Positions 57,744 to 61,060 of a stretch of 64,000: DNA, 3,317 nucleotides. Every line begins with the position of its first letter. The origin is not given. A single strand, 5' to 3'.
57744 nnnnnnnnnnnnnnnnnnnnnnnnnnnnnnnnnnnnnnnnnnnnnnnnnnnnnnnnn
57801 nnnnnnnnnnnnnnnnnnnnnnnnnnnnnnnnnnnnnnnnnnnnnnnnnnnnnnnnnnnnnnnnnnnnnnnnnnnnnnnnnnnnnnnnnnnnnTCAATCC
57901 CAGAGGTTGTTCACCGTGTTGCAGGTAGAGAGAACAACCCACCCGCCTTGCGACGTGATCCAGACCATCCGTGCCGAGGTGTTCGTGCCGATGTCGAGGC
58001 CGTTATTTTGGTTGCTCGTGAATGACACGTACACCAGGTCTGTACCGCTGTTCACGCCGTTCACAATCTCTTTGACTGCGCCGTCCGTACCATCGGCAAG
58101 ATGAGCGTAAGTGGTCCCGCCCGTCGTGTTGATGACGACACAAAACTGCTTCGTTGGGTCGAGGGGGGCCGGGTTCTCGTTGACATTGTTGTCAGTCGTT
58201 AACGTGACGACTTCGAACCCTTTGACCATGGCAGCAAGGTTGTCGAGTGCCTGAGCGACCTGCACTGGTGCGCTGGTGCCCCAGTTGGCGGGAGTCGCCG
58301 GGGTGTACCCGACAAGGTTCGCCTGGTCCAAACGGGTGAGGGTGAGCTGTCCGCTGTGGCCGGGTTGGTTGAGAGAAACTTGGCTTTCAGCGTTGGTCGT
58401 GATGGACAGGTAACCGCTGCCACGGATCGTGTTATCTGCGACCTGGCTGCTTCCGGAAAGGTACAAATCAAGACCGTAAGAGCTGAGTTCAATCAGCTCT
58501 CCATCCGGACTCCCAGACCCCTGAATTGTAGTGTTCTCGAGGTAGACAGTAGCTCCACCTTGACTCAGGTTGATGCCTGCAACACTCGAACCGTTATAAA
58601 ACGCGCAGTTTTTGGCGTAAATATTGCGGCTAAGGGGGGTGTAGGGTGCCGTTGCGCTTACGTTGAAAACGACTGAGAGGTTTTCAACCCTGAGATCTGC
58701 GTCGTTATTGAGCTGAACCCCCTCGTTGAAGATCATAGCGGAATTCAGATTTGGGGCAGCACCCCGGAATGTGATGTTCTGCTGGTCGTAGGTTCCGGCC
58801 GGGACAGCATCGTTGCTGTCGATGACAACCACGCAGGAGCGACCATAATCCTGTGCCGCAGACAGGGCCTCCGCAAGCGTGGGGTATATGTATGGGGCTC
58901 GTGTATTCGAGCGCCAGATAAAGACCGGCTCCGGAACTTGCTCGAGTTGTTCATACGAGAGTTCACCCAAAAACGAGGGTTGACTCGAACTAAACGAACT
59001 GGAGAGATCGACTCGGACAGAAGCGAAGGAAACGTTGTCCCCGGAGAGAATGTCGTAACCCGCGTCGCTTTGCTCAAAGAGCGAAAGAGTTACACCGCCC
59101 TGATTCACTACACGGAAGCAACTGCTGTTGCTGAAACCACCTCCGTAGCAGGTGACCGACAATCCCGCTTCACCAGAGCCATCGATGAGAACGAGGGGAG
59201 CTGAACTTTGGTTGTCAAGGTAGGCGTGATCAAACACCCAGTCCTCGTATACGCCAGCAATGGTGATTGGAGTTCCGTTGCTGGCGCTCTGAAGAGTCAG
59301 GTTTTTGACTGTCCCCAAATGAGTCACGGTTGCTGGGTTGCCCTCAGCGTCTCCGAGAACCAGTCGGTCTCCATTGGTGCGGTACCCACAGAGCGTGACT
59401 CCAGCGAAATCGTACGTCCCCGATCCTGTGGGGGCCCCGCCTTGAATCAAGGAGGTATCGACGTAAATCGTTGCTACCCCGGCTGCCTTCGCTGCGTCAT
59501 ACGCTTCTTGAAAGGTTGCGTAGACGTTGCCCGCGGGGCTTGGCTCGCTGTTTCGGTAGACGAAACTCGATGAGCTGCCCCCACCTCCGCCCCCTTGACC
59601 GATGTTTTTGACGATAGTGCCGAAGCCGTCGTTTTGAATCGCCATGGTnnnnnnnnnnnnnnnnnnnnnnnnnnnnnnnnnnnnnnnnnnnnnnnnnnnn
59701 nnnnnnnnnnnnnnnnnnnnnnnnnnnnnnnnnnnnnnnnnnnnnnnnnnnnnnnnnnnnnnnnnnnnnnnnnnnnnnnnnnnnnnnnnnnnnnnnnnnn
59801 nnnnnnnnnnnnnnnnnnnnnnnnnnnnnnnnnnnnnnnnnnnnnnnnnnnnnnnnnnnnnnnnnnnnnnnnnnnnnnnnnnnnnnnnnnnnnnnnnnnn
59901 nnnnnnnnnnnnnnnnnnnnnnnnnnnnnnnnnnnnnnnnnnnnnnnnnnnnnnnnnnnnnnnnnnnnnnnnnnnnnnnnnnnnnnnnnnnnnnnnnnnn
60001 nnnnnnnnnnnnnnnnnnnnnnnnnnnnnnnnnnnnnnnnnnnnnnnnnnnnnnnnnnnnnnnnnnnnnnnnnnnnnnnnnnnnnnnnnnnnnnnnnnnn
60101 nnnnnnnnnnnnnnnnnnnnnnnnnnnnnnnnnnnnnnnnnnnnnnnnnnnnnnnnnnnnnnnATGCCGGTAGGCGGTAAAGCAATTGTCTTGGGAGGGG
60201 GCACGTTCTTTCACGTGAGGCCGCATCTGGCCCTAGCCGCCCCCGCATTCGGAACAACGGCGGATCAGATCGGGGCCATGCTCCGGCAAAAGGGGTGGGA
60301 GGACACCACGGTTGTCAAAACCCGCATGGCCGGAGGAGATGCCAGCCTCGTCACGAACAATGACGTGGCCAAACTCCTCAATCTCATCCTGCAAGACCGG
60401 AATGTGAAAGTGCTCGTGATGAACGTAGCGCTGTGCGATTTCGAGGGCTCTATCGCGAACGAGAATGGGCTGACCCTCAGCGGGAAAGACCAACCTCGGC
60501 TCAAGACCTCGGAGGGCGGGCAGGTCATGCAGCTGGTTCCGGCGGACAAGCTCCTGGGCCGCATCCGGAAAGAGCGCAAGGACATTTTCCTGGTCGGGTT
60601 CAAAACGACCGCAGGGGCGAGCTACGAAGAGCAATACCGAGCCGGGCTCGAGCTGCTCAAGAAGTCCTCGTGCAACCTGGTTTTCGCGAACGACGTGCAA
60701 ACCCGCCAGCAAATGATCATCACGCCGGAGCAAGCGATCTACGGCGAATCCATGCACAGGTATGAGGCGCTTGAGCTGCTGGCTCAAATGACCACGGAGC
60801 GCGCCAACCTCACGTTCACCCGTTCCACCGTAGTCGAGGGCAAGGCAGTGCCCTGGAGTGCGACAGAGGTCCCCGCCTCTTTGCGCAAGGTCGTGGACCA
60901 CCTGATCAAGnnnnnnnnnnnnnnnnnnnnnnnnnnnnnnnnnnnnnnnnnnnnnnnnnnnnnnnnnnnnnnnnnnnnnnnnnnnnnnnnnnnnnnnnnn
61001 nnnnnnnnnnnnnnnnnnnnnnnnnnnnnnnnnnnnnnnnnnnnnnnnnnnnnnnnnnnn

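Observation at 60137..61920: Novel fusion of a CoaB-like ligase domain and a class II aldolase-like domain, co-transcribed with a NudC-like Nudix hydrolase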

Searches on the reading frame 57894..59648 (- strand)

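Call 46: search_protein_families(library=phrogs, proteins=[window:57894-59648:-], max_evalue=0.001)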
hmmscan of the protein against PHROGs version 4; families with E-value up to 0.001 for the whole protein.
window:57894-59648:- (584 aa): 1 family
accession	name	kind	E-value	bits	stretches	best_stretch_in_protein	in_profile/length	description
phrog_5596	-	unknown function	1.8e-09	37.9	0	238-420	69-258/451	-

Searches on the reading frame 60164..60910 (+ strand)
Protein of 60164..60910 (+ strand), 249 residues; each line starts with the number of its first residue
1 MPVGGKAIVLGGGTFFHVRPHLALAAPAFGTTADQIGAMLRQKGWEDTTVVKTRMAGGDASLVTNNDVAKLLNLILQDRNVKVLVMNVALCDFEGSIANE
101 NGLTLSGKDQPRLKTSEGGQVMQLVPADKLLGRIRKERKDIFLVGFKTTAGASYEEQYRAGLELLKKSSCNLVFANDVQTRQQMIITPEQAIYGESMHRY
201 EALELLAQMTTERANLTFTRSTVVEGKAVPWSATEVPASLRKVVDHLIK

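Call 3: search_protein_families(library=pfam, proteins=[window:60164-60910:+], max_evalue=1)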
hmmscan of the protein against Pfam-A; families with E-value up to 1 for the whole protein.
window:60164-60910:+ (249 aa): 2 families
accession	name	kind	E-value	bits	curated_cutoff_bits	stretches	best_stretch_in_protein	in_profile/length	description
PF04127.22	DFP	-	7.8e-08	32.8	22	1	6-185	5-176/186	DNA/pantothenate metabolism flavoprotein C-terminal domain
PF00549.24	Ligase_CoA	-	0.0044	17.6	24.5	1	30-89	5-59/128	CoA-ligase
